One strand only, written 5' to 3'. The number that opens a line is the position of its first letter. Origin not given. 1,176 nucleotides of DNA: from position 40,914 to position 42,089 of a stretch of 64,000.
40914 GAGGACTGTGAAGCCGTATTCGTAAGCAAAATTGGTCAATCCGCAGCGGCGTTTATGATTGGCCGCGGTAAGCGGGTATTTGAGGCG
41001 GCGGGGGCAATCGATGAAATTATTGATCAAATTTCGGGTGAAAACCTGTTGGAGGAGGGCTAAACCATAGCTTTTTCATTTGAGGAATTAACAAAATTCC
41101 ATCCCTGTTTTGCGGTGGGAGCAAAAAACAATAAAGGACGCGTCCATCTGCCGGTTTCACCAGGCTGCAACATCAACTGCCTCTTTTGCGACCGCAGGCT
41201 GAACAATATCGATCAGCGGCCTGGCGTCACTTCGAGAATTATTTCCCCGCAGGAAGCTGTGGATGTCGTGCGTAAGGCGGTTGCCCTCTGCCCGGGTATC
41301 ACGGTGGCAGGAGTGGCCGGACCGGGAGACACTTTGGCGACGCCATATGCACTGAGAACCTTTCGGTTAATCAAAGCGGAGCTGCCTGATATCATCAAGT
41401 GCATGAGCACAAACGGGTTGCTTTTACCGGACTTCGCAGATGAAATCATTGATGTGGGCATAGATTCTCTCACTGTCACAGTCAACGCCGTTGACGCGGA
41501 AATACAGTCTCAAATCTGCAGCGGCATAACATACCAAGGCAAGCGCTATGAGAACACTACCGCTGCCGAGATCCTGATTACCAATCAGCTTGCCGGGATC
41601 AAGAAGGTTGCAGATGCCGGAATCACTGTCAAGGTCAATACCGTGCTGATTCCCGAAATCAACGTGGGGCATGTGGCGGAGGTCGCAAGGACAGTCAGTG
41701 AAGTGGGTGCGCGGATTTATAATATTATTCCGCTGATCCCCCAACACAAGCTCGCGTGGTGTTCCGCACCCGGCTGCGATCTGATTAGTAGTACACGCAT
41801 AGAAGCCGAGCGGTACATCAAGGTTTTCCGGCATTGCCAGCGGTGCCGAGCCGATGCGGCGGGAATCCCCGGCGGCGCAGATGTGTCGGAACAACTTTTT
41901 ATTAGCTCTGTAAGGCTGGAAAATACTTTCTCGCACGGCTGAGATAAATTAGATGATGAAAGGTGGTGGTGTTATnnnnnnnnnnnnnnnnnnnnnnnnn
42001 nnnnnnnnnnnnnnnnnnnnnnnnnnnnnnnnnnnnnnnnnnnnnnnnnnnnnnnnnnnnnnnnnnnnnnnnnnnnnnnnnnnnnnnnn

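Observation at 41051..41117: Single in-frame TAA separates the NifX-like and NifB-like ORFs; a conserved HPCF motif lies upstream of the first canonical start codon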

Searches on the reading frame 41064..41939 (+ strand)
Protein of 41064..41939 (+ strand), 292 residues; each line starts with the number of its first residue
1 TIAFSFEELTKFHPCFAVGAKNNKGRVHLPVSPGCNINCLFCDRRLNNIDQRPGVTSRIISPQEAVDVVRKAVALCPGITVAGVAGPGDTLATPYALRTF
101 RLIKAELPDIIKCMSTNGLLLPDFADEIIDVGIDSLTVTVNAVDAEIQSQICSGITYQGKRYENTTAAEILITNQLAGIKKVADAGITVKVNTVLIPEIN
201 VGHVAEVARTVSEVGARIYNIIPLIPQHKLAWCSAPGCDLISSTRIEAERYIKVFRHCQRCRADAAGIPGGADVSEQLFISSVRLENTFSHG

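Call 4: search_protein_families(library=pfam, proteins=[window:41064-41939:+])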
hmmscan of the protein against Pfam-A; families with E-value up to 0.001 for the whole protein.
window:41064-41939:+ (292 aa): 1 family
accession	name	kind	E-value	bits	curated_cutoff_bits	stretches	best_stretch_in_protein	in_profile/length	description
PF04055.27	Radical_SAM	-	5.7e-20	72.6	29.5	1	30-209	2-164/166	Radical SAM superfamily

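Call 5: search_protein_families(library=ncbifam, proteins=[window:41064-41939:+])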
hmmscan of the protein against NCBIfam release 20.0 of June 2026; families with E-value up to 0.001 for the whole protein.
window:41064-41939:+ (292 aa): 10 families
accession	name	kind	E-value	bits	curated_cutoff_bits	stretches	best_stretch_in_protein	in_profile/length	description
TIGR01290.1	nifB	equivalog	2.8e-79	266.9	343.65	1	10-286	9-292/441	nitrogenase cofactor biosynthesis protein NifB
TIGR02668.1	moaA_archaeal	equivalog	3.3e-15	55.9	325.25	1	28-229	13-191/303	GTP 3',8-cyclase MoaA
TIGR02666.1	moaA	equivalog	1.3e-12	47.3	284.05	1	29-218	14-187/336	GTP 3',8-cyclase MoaA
NF001199.0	PRK00164.2-1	equivalog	2e-12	46.9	231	1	29-229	16-192/308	GTP 3',8-cyclase MoaA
TIGR04317.1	W_rSAM_matur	equivalog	5.9e-09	35.5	380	1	27-227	6-187/349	tungsten cofactor oxidoreductase radical SAM maturase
TIGR04311.1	rSAM_Geo_metal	subfamily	1.5e-06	27.6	400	1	29-222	7-185/423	radical SAM/SPASM family putative metalloenzyme maturase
TIGR04545.1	rSAM_ahbD_hemeb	equivalog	6.4e-06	25.8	500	1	31-229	6-180/339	heme b synthase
TIGR04041.1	activase_YjjW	hypoth_equivalog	3e-05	23.6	250.2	1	38-152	71-179/276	YjjW family glycine radical enzyme activase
TIGR04466.1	rSAM_BlsE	equivalog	0.00047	19.7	400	0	113-224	79-175/327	cytosylglucuronate decarboxylase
NF038283.1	viperin_w_prok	equivalog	0.00049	19.4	180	1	34-195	11-162/281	viperin family antiviral radical SAM protein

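Call 6: find_homologous_proteins(query=window:41064-41939:+)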
Query window:41064-41939:+ (292 aa): 6621 proteins with E <= 0.001 among 8000 candidates; the best 120 are listed.
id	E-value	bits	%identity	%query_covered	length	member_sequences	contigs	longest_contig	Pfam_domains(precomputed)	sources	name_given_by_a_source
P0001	2.0e-167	574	87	100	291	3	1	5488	PF04055.28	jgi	jgi:nitrogen fixation protein NifB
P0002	2.5e-165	567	88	100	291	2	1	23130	PF04055.28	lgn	-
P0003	1.4e-162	558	85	100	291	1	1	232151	PF04055.28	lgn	-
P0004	2.8e-153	527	79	99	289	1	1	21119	PF04055.28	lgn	-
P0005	1.4e-152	525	80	99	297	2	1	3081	PF04055.28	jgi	-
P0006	2.8e-152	524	80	99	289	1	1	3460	PF04055.28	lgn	-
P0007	4.1e-152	523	80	100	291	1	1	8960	PF04055.28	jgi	jgi:nitrogen fixation protein NifB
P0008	2.0e-151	521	79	100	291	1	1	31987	PF04055.28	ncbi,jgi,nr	ncbi:MAG: radical SAM protein [Oscillospiraceae bacterium]|jgi:nitrogen fixation protein NifB|nr:rad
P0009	6.0e-151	520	79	100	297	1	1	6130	PF04055.28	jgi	-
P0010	1.0e-150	519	79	100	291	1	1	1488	PF04055.28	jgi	-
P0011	2.3e-150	518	78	100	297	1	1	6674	PF04055.28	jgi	jgi:nitrogen fixation protein NifB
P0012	2.8e-150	517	79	99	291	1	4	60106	PF04055.28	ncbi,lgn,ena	-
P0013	3.6e-150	517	78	100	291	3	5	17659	PF04055.28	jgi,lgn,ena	-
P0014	4.0e-150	517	79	100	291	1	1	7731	PF04055.28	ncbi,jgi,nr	ncbi:MAG: radical SAM protein [Oscillospiraceae bacterium]|jgi:nitrogen fixation protein NifB|nr:rad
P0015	1.3e-149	515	77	100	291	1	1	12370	PF04055.28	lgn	-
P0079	1.7e-142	492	99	78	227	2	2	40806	PF04055.28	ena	-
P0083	3.0e-142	491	80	94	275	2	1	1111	PF04055.28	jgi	jgi:nitrogen fixation protein NifB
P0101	5.7e-141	487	78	94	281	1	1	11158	PF04055.28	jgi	jgi:nitrogen fixation protein NifB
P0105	9.5e-141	486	79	94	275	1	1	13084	PF04055.28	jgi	jgi:nitrogen fixation protein NifB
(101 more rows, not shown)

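Call 7: find_related_loci(query=window:41064-41939:+, collection=genome_contigs, flank=6000)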
Query window:41064-41939:+ (292 aa) in genome_contigs; peptide patterns used: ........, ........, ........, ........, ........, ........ (x = any residue, [..] = any of these).
418 stretches matched a pattern; 59 encode a relative of the query (tblastn E <= 1e-3); 59 distinct loci.
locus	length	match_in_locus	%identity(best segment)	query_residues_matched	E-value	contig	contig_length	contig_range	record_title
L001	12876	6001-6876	79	1-292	1e-157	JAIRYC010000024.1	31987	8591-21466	MAG: Oscillospiraceae bacterium isolate Gsp477_bin26 k119_598977, whole genome shotgun sequence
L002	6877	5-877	79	2-292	2e-156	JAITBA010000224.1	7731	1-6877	MAG: Oscillospiraceae bacterium isolate Ncb351_bin68 k119_1294187, whole genome shotgun sequence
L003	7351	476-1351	77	1-292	5e-154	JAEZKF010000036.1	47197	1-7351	MAG: Bacillota bacterium isolate OH_CDB_266 k127_1560313, whole genome shotgun sequence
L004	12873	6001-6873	77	2-292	1e-153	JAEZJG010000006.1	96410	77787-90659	MAG: Bacillota bacterium isolate OH_CDB_228 k127_2577496, whole genome shotgun sequence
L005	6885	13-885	77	2-292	1e-152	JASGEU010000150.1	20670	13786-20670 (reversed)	MAG: Mobilitalea sp. isolate 7M009 JMF-2106-05-0007A.bin.9_149, whole genome shotgun sequence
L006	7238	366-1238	75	2-292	6e-151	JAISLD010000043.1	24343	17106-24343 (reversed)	MAG: Oscillospiraceae bacterium isolate Hs463_bin91 k119_1708630, whole genome shotgun sequence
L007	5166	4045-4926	74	2-292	2e-149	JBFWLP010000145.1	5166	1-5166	MAG: Burkholderiaceae bacterium isolate CA_2019_NHSR_69 NODE_33831_length_5166_cov_2.526493_NHSR, whole genome shotgun s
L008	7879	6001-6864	76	5-292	6e-147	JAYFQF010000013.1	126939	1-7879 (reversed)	MAG: Peptococcaceae bacterium isolate CA_17 c_CA_000000055333, whole genome shotgun sequence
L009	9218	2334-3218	73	1-292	1e-142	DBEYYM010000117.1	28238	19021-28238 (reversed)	MAG TPA_asm: Evtepia sp. isolate MAG2301 k141_232455, whole genome shotgun sequence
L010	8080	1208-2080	72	2-292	5e-143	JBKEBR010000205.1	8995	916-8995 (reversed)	MAG: Oscillospiraceae bacterium isolate VLC_067 c_000001737886, whole genome shotgun sequence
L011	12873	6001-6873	66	2-292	3e-136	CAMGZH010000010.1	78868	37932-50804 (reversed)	MAG: uncultured Lachnospiraceae bacterium isolate SRR11784289_bin.6_metaWRAP_v1.3_MAG genome assembly, contig: ERZ122024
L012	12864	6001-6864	72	5-292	4e-136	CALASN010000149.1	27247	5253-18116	MAG TPA_asm: uncultured Firmicutes bacterium isolate SRR1562009_bin.32_CONCOCT_v1.1_MAG genome assembly, contig: ERZ7240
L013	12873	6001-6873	65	2-292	5e-134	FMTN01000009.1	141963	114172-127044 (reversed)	Lachnospiraceae bacterium C10 genome assembly, contig: IE06DRAFT_scaffold00004.4, whole genome shotgun sequence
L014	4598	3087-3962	67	1-292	8e-135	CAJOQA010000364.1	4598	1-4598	uncultured Treponema sp. isolate Rumen_Coassembly_mag_2490 genome assembly, contig: k87_31477382, whole genome shotgun s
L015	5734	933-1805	66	2-292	4e-133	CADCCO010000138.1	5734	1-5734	MAG: uncultured Spirochaetaceae bacterium isolate RUG14523 genome assembly, contig: RUG14523_asm_138, whole genome shotg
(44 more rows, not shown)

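Call 9: find_encoding_contigs(protein=P0079, flank=8000, max_places=6)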
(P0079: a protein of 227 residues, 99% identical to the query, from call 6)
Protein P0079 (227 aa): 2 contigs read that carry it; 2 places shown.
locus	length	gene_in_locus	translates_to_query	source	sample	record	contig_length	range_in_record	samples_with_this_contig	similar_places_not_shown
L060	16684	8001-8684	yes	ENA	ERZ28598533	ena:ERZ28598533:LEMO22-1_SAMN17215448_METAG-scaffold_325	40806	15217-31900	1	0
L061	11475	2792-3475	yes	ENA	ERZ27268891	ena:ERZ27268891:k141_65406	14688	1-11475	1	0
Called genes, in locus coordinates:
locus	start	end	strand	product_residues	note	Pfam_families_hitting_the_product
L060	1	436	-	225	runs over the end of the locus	-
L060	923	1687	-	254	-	PF06177:QueT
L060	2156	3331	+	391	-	PF01053:Cys_Met_Meta_PP, PF00155:Aminotran_1_2 (weak), PF00266:Aminotran_5 (faint), PF02347:GDC-P (weak)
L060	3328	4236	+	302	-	PF00291:PALP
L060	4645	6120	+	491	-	PF00148:Oxidored_nitro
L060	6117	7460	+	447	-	PF00148:Oxidored_nitro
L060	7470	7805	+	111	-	PF02579:Nitro_FeMo-Co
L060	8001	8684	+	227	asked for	PF04055:Radical_SAM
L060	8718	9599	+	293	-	PF00005:ABC_tran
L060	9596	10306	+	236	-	PF00528:BPD_transp_1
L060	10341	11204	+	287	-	PF03180:Lipoprotein_9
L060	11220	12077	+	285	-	PF00142:Fer4_NifH, PF01656:CbiA, PF02374:ArsA_ATPase (weak), PF03308:MeaB (faint), PF10609:ParA (weak), PF13614:AAA_31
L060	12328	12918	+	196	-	PF12822:ECF_trnsprt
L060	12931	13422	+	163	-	PF02810:SEC-C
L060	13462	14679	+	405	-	PF00180:Iso_dh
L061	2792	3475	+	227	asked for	PF04055:Radical_SAM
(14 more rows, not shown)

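Call 13: find_encoding_contigs(protein=P0083, flank=3000, max_places=3)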
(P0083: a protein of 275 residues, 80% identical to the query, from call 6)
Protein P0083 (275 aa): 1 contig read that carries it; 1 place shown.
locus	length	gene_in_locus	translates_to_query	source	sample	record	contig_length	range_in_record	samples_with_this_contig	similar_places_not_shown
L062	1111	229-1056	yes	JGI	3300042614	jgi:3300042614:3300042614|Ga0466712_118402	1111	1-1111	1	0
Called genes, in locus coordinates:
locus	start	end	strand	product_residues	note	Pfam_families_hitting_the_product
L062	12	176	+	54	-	PF02579:Nitro_FeMo-Co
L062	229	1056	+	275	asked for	PF04055:Radical_SAM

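Call 14: find_encoding_contigs(protein=P0105, flank=3000, max_places=3)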
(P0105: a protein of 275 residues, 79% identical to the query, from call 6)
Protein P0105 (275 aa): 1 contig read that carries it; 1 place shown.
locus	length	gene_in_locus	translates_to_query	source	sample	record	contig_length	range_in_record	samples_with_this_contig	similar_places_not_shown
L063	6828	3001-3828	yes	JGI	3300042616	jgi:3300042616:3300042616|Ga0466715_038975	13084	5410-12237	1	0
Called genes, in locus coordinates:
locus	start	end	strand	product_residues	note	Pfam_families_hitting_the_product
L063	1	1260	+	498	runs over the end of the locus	PF00148:Oxidored_nitro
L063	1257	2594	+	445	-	PF00148:Oxidored_nitro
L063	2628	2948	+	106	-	PF02579:Nitro_FeMo-Co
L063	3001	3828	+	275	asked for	PF04055:Radical_SAM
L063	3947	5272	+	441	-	PF01053:Cys_Met_Meta_PP, PF00155:Aminotran_1_2 (weak), PF01041:DegT_DnrJ_EryC1, PF00266:Aminotran_5 (weak)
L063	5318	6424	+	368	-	PF09084:NMT1, PF12974:Phosphonate-bd (weak), PF13379:NMT1_2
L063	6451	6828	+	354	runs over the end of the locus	PF00528:BPD_transp_1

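Call 15: find_encoding_contigs(protein=P0101, flank=3000, max_places=3)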
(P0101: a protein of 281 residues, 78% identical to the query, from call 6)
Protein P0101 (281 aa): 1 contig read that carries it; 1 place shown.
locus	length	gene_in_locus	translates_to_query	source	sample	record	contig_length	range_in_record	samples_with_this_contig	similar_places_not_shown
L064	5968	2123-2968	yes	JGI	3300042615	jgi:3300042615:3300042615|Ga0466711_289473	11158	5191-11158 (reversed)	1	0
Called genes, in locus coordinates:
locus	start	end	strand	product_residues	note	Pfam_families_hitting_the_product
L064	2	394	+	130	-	?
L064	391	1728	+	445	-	PF00148:Oxidored_nitro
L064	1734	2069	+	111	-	PF02579:Nitro_FeMo-Co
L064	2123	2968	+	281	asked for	PF04055:Radical_SAM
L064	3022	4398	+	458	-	PF00266:Aminotran_5 (faint), PF01053:Cys_Met_Meta_PP, PF00155:Aminotran_1_2 (weak), PF01041:DegT_DnrJ_EryC1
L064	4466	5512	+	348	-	PF09084:NMT1, PF13379:NMT1_2 (weak), PF12974:Phosphonate-bd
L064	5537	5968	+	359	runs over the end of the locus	PF00528:BPD_transp_1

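Call 19: find_encoding_contigs(protein=P0003, flank=8000, max_places=2)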
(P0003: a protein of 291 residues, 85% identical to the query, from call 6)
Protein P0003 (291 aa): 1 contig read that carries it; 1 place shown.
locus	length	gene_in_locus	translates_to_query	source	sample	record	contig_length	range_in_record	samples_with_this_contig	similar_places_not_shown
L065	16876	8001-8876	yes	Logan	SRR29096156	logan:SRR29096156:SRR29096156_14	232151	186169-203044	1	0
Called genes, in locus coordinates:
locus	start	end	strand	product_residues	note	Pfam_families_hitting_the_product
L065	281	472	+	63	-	-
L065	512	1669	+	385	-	PF01053:Cys_Met_Meta_PP, PF00155:Aminotran_1_2, PF01041:DegT_DnrJ_EryC1 (faint), PF00266:Aminotran_5 (weak), PF02347:GDC-P (weak)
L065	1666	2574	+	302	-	PF00291:PALP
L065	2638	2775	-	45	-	-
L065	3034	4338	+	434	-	PF01053:Cys_Met_Meta_PP, PF01041:DegT_DnrJ_EryC1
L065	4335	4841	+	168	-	PF00583:Acetyltransf_1, PF13508:Acetyltransf_7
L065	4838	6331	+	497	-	PF00148:Oxidored_nitro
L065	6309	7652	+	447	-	PF00148:Oxidored_nitro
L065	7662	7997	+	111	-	PF02579:Nitro_FeMo-Co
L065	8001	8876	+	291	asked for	PF04055:Radical_SAM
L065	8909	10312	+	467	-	PF01053:Cys_Met_Meta_PP, PF01041:DegT_DnrJ_EryC1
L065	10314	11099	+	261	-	PF00005:ABC_tran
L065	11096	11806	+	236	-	PF00528:BPD_transp_1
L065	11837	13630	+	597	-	PF03180:Lipoprotein_9, PF09084:NMT1, PF13379:NMT1_2, PF12974:Phosphonate-bd (weak)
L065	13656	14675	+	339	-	PF00528:BPD_transp_1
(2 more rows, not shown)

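Call 20: find_encoding_contigs(protein=P0002, flank=8000, max_places=2)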
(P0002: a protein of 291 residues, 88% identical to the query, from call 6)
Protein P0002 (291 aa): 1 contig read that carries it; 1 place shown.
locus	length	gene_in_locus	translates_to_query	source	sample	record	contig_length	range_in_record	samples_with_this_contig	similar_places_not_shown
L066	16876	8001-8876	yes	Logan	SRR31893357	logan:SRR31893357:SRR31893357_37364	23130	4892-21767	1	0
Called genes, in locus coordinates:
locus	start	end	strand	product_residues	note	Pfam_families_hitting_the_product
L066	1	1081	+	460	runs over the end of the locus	PF00672:HAMP, PF00512:HisKA, PF02518:HATPase_c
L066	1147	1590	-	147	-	PF02082:Rrf2, PF03444:WHD_HrcA (weak)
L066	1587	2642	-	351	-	PF00155:Aminotran_1_2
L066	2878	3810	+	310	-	PF00291:PALP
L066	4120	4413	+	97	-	PF01053:Cys_Met_Meta_PP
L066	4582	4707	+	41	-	-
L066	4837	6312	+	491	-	PF00148:Oxidored_nitro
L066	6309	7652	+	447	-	PF00148:Oxidored_nitro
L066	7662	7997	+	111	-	PF02579:Nitro_FeMo-Co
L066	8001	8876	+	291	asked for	PF04055:Radical_SAM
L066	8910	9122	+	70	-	-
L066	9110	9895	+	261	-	PF00005:ABC_tran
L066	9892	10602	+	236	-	PF00528:BPD_transp_1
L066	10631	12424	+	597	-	PF03180:Lipoprotein_9, PF09084:NMT1, PF13379:NMT1_2, PF12974:Phosphonate-bd (weak)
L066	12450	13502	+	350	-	PF00528:BPD_transp_1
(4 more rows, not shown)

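Call 21: find_encoding_contigs(protein=P0001, flank=5000, max_places=2)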
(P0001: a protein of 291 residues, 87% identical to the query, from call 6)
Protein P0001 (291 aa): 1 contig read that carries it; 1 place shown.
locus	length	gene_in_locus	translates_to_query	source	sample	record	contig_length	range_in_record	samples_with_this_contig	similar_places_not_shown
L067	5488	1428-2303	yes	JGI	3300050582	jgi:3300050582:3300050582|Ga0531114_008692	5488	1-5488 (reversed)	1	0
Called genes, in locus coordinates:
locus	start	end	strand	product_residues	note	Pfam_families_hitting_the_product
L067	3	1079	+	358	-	?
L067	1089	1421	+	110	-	PF02579:Nitro_FeMo-Co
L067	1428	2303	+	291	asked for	PF04055:Radical_SAM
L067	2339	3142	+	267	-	PF00005:ABC_tran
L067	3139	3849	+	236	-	PF00528:BPD_transp_1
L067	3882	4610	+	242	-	PF03180:Lipoprotein_9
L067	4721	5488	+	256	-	?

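Call 28: search_solved_structures(query=window:41067-41939:+, max_evalue=1e-10, show_alignments=2)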
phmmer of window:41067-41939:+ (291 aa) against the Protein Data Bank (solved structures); distinct sequences matched with E-value up to 1e-10: 4.
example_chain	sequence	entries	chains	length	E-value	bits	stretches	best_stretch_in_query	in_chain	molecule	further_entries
7jma_A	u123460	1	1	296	2.1e-81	276.6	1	5-279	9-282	Nitrogenase iron-molybdenum cofactor biosynthesis protein NifB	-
7bi7_A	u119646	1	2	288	2.9e-81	276.1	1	5-277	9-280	FeMo cofactor biosynthesis protein NifB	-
7jmb_A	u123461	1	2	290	3e-81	276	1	5-277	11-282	Nitrogenase iron-molybdenum cofactor biosynthesis protein NifB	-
6y1x_A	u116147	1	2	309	1.9e-70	240.6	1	10-277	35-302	Radical SAM domain protein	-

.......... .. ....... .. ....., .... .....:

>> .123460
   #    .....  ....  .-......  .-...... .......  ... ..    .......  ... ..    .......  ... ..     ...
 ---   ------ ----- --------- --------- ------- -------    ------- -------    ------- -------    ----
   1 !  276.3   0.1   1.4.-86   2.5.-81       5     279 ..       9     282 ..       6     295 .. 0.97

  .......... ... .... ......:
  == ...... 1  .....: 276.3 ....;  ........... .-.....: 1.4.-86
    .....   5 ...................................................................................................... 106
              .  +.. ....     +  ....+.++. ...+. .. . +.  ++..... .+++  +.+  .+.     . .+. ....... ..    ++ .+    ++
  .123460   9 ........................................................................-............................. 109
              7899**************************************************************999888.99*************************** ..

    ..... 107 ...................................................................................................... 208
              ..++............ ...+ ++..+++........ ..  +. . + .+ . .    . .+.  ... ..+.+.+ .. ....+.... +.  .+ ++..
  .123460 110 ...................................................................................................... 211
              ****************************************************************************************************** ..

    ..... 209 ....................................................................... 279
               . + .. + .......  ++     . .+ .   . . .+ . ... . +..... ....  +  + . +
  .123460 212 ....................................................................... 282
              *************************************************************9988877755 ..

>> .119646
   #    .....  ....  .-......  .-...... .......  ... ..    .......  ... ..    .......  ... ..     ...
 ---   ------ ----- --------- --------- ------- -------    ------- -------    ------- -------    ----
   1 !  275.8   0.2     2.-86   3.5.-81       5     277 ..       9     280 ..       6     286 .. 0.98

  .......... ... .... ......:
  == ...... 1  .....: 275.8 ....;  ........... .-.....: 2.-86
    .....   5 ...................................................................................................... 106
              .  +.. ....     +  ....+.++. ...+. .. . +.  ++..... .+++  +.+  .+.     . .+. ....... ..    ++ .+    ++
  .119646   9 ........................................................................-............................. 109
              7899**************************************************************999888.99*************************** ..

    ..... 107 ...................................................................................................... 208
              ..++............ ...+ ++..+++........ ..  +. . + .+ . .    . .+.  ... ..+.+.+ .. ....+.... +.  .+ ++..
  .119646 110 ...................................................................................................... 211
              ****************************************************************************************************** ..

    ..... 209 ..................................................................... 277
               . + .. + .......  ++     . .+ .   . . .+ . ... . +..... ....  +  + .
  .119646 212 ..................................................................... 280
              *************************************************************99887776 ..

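Call 47: find_encoding_contigs(protein=P0009, flank=1500, max_places=2)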
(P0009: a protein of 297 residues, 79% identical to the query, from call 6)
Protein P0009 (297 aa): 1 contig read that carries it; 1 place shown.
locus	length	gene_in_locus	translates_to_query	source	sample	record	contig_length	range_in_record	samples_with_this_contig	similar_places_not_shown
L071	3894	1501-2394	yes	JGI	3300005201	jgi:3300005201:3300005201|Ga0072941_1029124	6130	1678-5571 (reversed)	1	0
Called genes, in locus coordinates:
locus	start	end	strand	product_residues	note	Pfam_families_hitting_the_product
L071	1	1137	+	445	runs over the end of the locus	PF00148:Oxidored_nitro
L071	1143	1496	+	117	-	PF02579:Nitro_FeMo-Co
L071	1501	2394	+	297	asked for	PF04055:Radical_SAM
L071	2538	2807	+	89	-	-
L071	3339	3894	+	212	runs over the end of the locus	-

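Call 48: find_encoding_contigs(protein=P0011, flank=1500, max_places=2)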
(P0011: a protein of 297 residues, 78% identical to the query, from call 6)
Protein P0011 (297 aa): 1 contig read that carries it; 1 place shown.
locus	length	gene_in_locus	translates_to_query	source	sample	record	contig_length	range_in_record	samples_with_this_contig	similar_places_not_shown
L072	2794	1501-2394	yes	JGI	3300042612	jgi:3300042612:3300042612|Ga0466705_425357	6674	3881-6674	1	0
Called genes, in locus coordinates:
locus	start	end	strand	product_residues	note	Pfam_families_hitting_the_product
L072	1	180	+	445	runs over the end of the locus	PF00148:Oxidored_nitro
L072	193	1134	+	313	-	PF01738:DLH (faint), PF00561:Abhydrolase_1, PF12146:Hydrolase_4, PF12697:Abhydrolase_6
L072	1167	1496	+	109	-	PF02579:Nitro_FeMo-Co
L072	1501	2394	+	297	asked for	PF04055:Radical_SAM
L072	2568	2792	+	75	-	?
